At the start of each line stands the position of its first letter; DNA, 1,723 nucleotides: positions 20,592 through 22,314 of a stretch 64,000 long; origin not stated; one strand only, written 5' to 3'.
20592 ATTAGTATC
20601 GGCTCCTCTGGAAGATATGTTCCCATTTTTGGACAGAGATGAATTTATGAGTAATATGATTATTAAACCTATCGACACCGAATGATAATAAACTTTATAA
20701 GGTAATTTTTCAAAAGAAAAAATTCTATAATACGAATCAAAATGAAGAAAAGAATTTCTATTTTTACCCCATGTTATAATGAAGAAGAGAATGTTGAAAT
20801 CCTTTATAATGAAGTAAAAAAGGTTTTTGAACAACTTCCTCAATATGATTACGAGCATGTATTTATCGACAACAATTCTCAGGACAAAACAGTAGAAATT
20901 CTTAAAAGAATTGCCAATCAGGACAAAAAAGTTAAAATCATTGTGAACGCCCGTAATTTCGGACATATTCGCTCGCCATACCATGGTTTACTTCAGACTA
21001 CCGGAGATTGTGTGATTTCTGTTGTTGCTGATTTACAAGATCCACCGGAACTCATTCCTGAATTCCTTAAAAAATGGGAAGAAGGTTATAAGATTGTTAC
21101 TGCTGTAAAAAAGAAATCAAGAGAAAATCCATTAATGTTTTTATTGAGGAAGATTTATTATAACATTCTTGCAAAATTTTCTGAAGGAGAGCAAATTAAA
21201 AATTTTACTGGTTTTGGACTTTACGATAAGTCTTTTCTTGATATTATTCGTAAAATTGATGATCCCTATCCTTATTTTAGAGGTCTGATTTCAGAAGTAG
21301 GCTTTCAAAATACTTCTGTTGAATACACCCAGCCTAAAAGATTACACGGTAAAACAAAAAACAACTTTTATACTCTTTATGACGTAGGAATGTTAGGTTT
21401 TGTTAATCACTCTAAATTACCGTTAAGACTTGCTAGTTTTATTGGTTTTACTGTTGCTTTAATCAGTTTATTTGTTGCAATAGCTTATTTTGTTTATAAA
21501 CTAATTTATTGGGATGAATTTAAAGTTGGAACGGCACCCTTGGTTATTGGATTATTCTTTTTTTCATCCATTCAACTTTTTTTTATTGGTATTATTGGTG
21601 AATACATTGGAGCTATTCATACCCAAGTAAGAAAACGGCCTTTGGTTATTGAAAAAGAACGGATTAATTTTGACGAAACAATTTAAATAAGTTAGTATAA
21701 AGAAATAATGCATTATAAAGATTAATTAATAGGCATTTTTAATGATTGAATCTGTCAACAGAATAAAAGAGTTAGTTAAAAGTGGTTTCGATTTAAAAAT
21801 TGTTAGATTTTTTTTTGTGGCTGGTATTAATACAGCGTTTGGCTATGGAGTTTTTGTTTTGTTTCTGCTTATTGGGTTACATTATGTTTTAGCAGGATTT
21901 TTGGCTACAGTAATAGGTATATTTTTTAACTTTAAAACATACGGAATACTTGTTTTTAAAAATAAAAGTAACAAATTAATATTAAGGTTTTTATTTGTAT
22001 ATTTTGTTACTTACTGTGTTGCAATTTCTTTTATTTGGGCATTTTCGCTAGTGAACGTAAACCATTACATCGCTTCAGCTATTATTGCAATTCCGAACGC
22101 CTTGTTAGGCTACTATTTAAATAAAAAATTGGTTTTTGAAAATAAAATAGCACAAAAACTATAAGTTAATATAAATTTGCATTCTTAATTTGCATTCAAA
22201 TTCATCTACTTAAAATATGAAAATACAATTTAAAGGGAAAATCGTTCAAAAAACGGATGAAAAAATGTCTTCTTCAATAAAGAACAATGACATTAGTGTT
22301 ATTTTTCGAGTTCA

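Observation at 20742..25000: GtrB-like / GtrA / GT-C-TPR delivery module directly coupled to the unusual sugar pathway; no Wzx, Wzy or initiating transferase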

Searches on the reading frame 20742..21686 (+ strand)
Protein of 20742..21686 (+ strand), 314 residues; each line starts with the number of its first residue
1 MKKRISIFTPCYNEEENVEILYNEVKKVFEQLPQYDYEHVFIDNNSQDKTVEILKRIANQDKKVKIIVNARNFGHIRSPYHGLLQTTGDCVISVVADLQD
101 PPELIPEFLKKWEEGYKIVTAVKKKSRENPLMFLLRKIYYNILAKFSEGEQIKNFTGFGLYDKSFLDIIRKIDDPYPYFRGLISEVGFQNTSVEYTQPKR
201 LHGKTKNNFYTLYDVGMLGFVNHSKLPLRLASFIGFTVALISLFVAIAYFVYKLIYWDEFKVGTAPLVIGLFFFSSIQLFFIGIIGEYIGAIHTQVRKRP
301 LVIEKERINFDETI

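Call 4: search_protein_families(library=pfam, proteins=[window:20742-21686:+], max_evalue=0.01)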
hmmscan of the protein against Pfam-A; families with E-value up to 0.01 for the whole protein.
window:20742-21686:+ (314 aa): 2 families
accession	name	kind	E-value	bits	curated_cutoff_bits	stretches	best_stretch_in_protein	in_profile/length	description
PF00535.33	Glycos_transf_2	-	2.2e-26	93.2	23.3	1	6-156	1-153/168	Glycosyl transferase family 2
PF12804.13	NTP_transf_3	-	0.0014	19.2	27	1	28-150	30-148/160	MobA-like NTP transferase domain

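Call 7: search_protein_families(library=ncbifam, proteins=[window:20742-21686:+], max_evalue=0.001)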
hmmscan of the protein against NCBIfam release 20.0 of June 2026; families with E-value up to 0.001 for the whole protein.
window:20742-21686:+ (314 aa): 12 families
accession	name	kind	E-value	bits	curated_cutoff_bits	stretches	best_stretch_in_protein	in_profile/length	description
NF047588.1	GlcsyltransPgfSStrep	equivalog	1.2e-57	195.5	500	1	4-304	2-303/308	glycosyltransferase PgfS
NF007986.1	PRK10714.1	equivalog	9.5e-37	126.7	529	1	3-302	6-306/316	undecaprenyl-phosphate 4-deoxy-4-formamido-L-arabinose transferase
TIGR03937.1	PgaC_IcaA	equivalog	4.5e-12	45.6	422.3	1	3-97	45-135/407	poly-beta-1,6-N-acetyl-D-glucosamine synthase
NF047683.1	TeichurnBiosyTuaG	equivalog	4.4e-09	36.3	400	1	2-91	5-90/252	teichuronic acid biosynthesis protein TuaG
NF041875.1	EPS_EpsD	equivalog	1.4e-06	27.9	370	1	5-119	1-111/325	exopolysaccharide biosynthesis glycosyltransferase EpsD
NF010496.0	PRK13915.1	equivalog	1.7e-06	27.4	262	1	2-105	30-135/307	glucosyl-3-phosphoglycerate synthase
NF050050.1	ProtGlycPglI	equivalog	3.3e-06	26.7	500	1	4-121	3-117/306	GalNAc(5)-diNAcBac-PP-undecaprenol beta-1,3-glucosyltransferase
NF007482.0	PRK10073.1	equivalog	5.2e-05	22.4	423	1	3-104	6-102/334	glycosyltransferase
NF041391.1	DPhHxTase_Halo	equivalog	7e-05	21.9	375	1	11-169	3-153/213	dolichyl-phosphate hexose transferase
TIGR04283.1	glyco_like_mftF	equivalog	9.4e-05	22.1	182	1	5-112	1-97/221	TIGR04283 family arsenosugar biosynthesis glycosyltransferase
TIGR04182.1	glyco_TIGR04182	equivalog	0.00057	19.4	325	0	5-66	2-61/293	S-layer glycoprotein N-glycosyltransferase AglJ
TIGR03111.1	glyc2_xrt_Gpos1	hypoth_equivalog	0.0009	18.1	363.95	1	4-120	50-164/439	TIGR03111 family XrtG-associated glycosyltransferase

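Call 31: search_solved_structures(query=window:20742-21683:+, max_evalue=0.001)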
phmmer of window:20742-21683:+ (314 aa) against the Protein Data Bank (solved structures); distinct sequences matched with E-value up to 0.001: 8.
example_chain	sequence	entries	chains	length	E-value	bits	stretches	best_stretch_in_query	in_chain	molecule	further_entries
5eke_A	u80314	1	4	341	3.9e-51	177.7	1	5-304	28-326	Uncharacterized glycosyltransferase sll0501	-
5ekp_C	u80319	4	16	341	5.8e-51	177.1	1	5-304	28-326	Uncharacterized glycosyltransferase sll0501 | Glycosyltransferase sll0501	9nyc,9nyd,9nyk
9nye_A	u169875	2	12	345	6.1e-51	177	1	5-304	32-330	Glycosyltransferase sll0501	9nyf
9hwj_A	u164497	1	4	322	2.1e-29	106.3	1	3-303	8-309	Undecaprenyl-phosphate 4-deoxy-4-formamido-L-arabinose transferase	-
9bhc_C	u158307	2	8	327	6.8e-29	104.6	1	3-305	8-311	Undecaprenyl-phosphate 4-deoxy-4-formamido-L-arabinose transferase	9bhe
8vxh_A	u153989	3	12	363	9.8e-29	104.1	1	3-305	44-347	Undecaprenyl-phosphate 4-deoxy-4-formamido-L-arabinose transferase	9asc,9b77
5mlz_A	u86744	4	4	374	2.8e-12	50.1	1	4-119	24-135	Dolichol monophosphate mannose synthase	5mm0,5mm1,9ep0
5tze_C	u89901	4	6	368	0.00078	22.3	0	4-110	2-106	Glycosyl transferase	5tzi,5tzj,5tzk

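Call 69: find_homologous_proteins(query=window:20742-21683:+, max_evalue=1e-30)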
Query window:20742-21683:+ (314 aa): 8000 proteins with E <= 1e-30 among 8000 candidates; the best 120 are listed.
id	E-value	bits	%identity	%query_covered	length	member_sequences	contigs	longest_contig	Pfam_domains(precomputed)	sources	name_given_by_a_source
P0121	4.0e-207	705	100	100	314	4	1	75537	PF00535.33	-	-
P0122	5.4e-201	685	96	99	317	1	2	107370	PF00535.33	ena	-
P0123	1.5e-200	683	96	100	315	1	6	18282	PF00535.33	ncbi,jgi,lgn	ncbi:MAG: glycosyltransferase family 2 protein [Bacteroidales bacterium]|jgi:glycosyltransferase inv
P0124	2.6e-200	683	96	100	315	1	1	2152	PF00535.33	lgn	-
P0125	2.4e-199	679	96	100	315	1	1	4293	PF00535.33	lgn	-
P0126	6.8e-189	645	90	99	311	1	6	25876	PF00535.33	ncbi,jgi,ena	jgi:glycosyltransferase involved in cell wall biosynthesis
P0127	5.6e-188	642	89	99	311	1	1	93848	PF00535.33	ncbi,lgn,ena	ncbi:MAG: glycosyltransferase family 2 protein [Bacteroidota bacterium]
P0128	1.6e-187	640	89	99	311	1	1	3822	PF00535.33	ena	-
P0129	1.1e-186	638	89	99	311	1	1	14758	PF00535.33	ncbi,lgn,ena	-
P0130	1.8e-184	630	89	98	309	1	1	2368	PF00535.33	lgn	-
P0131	4.3e-183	626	87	99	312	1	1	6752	PF00535.33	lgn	-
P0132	2.1e-178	611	84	99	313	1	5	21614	PF13641.13,PF00535.33,PF12804.14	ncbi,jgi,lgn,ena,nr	ncbi:MAG TPA: glycosyltransferase family 2 protein [Bacteroidales bacterium]|nr:glycosyltransferase 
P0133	2.5e-176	604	83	99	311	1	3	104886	PF00535.33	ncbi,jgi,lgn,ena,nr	ncbi:MAG TPA: glycosyltransferase family 2 protein [Bacteroidales bacterium]|nr:glycosyltransferase 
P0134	3.0e-174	597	83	99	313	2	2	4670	PF00535.33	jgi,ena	-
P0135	1.3e-168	578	80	99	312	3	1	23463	PF00535.33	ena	-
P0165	7.7e-161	553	75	98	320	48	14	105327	PF00535.33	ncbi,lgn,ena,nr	ncbi:MAG: glycosyltransferase [Bacteroidales bacterium]|nr:glycosyltransferase [Bacteroidales bacter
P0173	5.4e-160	550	76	98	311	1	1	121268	PF00535.33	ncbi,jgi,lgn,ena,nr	ncbi:MAG: glycosyl transferase family 2 [Bacteroidetes bacterium]|nr:glycosyl transferase family 2 [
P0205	1.2e-155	536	72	99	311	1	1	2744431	PF00535.33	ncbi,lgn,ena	-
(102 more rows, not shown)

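Call 70: find_encoding_contigs(protein=P0165, flank=9000, max_places=1)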
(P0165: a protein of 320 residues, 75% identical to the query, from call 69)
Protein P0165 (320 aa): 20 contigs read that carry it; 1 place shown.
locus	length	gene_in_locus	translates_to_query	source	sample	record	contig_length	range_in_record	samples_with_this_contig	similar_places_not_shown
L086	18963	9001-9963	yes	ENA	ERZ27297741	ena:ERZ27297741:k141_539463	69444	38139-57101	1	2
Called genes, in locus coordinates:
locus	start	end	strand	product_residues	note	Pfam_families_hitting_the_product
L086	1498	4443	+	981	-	PF13306:LRR_5, PF05725:FNIP (faint), PF13855:LRR_8 (faint), PF18423:zf_CopZ (faint), PF13306:LRR_5, PF08238:Sel1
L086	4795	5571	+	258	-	PF00483:NTP_transferase, PF12804:NTP_transf_3 (weak)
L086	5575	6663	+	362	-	PF01073:3Beta_HSD, PF01370:Epimerase, PF02719:Polysacc_synt_2, PF04321:RmlD_sub_bind, PF16363:GDP_Man_Dehyd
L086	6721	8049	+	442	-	PF01041:DegT_DnrJ_EryC1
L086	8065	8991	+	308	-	PF01370:Epimerase, PF16363:GDP_Man_Dehyd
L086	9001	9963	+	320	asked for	PF00535:Glycos_transf_2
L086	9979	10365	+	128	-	PF04138:GtrA_DPMS_TM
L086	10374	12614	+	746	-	PF00515:TPR_1 (faint), PF07719:TPR_2 (faint), PF13414:TPR_11 (faint), PF14559:TPR_19 (faint), PF12895:ANAPC3 (weak)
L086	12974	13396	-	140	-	PF02566:OsmC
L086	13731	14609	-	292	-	PF00795:CN_hydrolase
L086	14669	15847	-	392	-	PF07690:MFS_1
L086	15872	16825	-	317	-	PF00480:ROK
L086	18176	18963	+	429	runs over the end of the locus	-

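Call 71: find_encoding_contigs(protein=P0205, flank=9000, max_places=1)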
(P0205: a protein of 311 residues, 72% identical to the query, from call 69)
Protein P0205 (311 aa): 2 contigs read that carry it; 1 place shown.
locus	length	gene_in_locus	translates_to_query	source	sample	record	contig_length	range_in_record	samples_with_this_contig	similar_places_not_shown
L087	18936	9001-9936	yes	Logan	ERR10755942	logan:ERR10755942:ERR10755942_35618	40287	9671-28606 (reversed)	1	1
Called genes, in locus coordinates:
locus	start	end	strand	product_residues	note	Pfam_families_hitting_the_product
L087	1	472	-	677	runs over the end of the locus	-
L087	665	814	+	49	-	-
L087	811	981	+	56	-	-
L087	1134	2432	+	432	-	PF01041:DegT_DnrJ_EryC1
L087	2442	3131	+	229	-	-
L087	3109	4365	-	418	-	PF09594:GT87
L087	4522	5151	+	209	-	PF00702:Hydrolase, PF13419:HAD_2, PF13242:Hydrolase_like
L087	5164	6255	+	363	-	PF03102:NeuB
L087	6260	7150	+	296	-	PF01370:Epimerase, PF04321:RmlD_sub_bind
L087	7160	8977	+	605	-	PF02776:TPP_enzyme_N, PF00205:TPP_enzyme_M, PF02775:TPP_enzyme_C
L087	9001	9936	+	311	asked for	PF00535:Glycos_transf_2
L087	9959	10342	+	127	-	PF04138:GtrA_DPMS_TM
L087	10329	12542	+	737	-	-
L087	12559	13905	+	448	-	PF01943:Polysacc_synt, PF13440:Polysacc_synt_3 (weak)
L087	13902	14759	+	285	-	PF01531:Glyco_transf_11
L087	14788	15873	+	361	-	PF03016:Exostosin_GT47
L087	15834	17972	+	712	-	-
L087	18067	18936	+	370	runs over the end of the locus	PF01041:DegT_DnrJ_EryC1, PF00155:Aminotran_1_2, PF01053:Cys_Met_Meta_PP (weak), PF01212:Beta_elim_lyase (weak)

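Call 72: find_encoding_contigs(protein=P0173, flank=9000, max_places=1)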
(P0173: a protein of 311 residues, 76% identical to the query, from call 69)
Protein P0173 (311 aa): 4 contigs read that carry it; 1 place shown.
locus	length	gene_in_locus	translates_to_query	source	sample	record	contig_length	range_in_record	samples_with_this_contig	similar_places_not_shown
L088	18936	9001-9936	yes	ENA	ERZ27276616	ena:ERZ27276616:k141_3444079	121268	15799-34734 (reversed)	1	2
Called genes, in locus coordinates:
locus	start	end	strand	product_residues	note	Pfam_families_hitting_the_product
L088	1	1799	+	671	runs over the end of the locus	PF00270:DEAD, PF00271:Helicase_C, PF00156:Pribosyltran (weak)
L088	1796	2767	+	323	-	PF02481:DNA_processg_A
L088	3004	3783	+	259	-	PF00483:NTP_transferase, PF12804:NTP_transf_3 (weak)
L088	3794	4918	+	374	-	PF01073:3Beta_HSD, PF01370:Epimerase, PF02719:Polysacc_synt_2, PF04321:RmlD_sub_bind, PF16363:GDP_Man_Dehyd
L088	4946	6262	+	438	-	PF01041:DegT_DnrJ_EryC1, PF01053:Cys_Met_Meta_PP, PF00155:Aminotran_1_2 (weak), PF00266:Aminotran_5 (weak)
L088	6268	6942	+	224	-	PF00175:NAD_binding_1 (weak)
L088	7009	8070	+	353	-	PF05050:Methyltransf_21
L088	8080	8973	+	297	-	PF01370:Epimerase, PF16363:GDP_Man_Dehyd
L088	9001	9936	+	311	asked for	PF00535:Glycos_transf_2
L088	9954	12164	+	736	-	PF02366:PMT (weak), PF12895:ANAPC3 (faint), PF13424:TPR_12 (faint), PF00515:TPR_1 (faint), PF07719:TPR_2 (faint), PF13181:TPR_8 (faint), PF13414:TPR_11 (weak), PF14559:TPR_19, +1 more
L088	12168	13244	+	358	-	PF19300:BPD_transp_1_N, PF00528:BPD_transp_1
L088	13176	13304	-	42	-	-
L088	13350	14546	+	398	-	PF00155:Aminotran_1_2, PF01041:DegT_DnrJ_EryC1 (weak), PF00266:Aminotran_5 (weak)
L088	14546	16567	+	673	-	PF04851:ResIII, PF17757:UvrB_inter, PF27431:UvrB_3rd, PF00271:Helicase_C, PF12344:UvrB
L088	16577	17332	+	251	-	PF00149:Metallophos (faint), PF12850:Metallophos_2 (faint)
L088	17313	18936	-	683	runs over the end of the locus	PF13567:DUF4131, PF03772:Competence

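Call 75: find_encoding_contigs(protein=P0127, flank=10000, max_places=1)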
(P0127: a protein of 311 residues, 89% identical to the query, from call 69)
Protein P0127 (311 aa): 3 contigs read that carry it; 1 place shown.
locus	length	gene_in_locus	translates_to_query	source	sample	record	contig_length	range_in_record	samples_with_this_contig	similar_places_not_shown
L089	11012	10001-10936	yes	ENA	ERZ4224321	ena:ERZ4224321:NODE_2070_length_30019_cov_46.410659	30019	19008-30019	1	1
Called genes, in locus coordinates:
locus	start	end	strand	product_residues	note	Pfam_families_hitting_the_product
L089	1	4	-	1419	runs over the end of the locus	PF00801:PKD (faint), PF18911:PKD_4 (faint), PF19081:Ig_7 (faint), PF13895:Ig_2 (faint), PF13585:CHU_C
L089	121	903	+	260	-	PF00483:NTP_transferase, PF12804:NTP_transf_3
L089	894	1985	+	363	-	PF01073:3Beta_HSD, PF01370:Epimerase, PF02719:Polysacc_synt_2, PF04321:RmlD_sub_bind (weak), PF16363:GDP_Man_Dehyd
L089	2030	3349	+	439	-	PF01041:DegT_DnrJ_EryC1, PF01053:Cys_Met_Meta_PP (faint), PF00155:Aminotran_1_2 (weak)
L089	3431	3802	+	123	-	PF13366:PDDEXK_3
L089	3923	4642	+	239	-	PF08022:FAD_binding_8 (weak), PF00175:NAD_binding_1 (faint)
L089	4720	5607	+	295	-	PF01370:Epimerase, PF04321:RmlD_sub_bind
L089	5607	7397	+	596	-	PF02776:TPP_enzyme_N, PF00205:TPP_enzyme_M, PF02775:TPP_enzyme_C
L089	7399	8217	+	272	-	PF03328:HpcH_HpaI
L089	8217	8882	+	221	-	PF04321:RmlD_sub_bind (weak), PF23441:SDR (weak), PF00106:adh_short, PF13561:adh_short_C2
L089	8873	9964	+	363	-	PF01761:DHQ_synthase, PF24621:DHQS_C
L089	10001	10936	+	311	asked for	PF00535:Glycos_transf_2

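Call 76: find_encoding_contigs(protein=P0133, flank=10000, max_places=1)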
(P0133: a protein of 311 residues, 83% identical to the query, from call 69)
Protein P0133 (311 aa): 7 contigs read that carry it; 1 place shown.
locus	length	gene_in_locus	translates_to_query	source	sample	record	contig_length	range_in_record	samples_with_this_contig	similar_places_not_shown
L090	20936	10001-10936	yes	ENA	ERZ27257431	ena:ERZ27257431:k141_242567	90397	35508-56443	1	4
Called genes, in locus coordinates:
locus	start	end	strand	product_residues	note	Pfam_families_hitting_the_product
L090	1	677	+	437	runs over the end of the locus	PF01041:DegT_DnrJ_EryC1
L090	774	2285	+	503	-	PF03102:NeuB, PF07883:Cupin_2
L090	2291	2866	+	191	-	-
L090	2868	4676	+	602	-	PF02776:TPP_enzyme_N, PF00205:TPP_enzyme_M, PF02775:TPP_enzyme_C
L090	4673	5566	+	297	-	PF01370:Epimerase, PF04321:RmlD_sub_bind, PF16363:GDP_Man_Dehyd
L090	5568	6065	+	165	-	-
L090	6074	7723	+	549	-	PF02310:B12-binding, PF04055:Radical_SAM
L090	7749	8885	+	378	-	PF13489:Methyltransf_23, PF07021:MetW (weak), PF08241:Methyltransf_11, PF08242:Methyltransf_12 (weak), PF13649:Methyltransf_25, PF13847:Methyltransf_31, PF08484:Methyltransf_14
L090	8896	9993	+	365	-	PF04055:Radical_SAM, PF13186:SPASM (weak)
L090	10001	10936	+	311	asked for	PF00535:Glycos_transf_2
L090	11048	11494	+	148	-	PF04138:GtrA_DPMS_TM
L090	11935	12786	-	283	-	PF13414:TPR_11 (faint), PF13424:TPR_12 (faint), PF13431:TPR_17 (faint), PF00515:TPR_1 (faint), PF07719:TPR_2 (faint), PF13174:TPR_6 (faint), PF13181:TPR_8 (faint), PF13428:TPR_14 (faint), +2 more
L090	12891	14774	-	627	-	PF23664:Ig_Pom152 (weak), PF13585:CHU_C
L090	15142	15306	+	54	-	-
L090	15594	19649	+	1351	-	PF00041:fn3, PF16383:DUF4992 (faint), PF16656:Pur_ac_phosph_N (faint), PF21605:CRLF2-like_D2 (faint), PF25059:FN3_DSCAM-DSCAML_C (faint), PF06051:DUF928 (faint), PF00041:fn3, PF18962:Por_Secre_tail, +3 more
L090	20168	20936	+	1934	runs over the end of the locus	PF13964:Beta-prop_Calicin (weak), PF24681:Kelch_KLHDC2_KLHL20_DRC7, PF13418:Beta-prop_TYW4 (weak), PF24981:Beta-prop_ATRN-LZTR1, PF13415:Beta-prop_FBX42, PF24681:Kelch_KLHDC2_KLHL20_DRC7, PF13229:Beta_helix, PF18962:Por_Secre_tail, +3 more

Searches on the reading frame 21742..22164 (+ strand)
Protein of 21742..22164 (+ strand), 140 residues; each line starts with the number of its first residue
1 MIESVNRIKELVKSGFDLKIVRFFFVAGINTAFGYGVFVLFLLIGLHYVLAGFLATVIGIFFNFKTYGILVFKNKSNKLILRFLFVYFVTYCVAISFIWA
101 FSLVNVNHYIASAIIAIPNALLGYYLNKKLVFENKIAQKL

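Call 4: search_protein_families(library=pfam, proteins=[window:21742-22164:+], max_evalue=0.01)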
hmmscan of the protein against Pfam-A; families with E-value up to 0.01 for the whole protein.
window:21742-22164:+ (140 aa): 2 families
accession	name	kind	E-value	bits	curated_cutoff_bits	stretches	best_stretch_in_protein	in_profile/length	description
PF04138.20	GtrA_DPMS_TM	-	9.6e-11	42.3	26.1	1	22-132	1-117/117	GtrA/DPMS, transmembrane domain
PF22285.2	DUF6962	-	0.0033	17.9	27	1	20-122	31-135/198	Family of unknown function (DUF6962)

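Call 7: search_protein_families(library=ncbifam, proteins=[window:21742-22164:+], max_evalue=0.001)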
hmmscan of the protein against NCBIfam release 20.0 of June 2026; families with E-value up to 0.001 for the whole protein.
window:21742-22164:+ (140 aa): 0 families
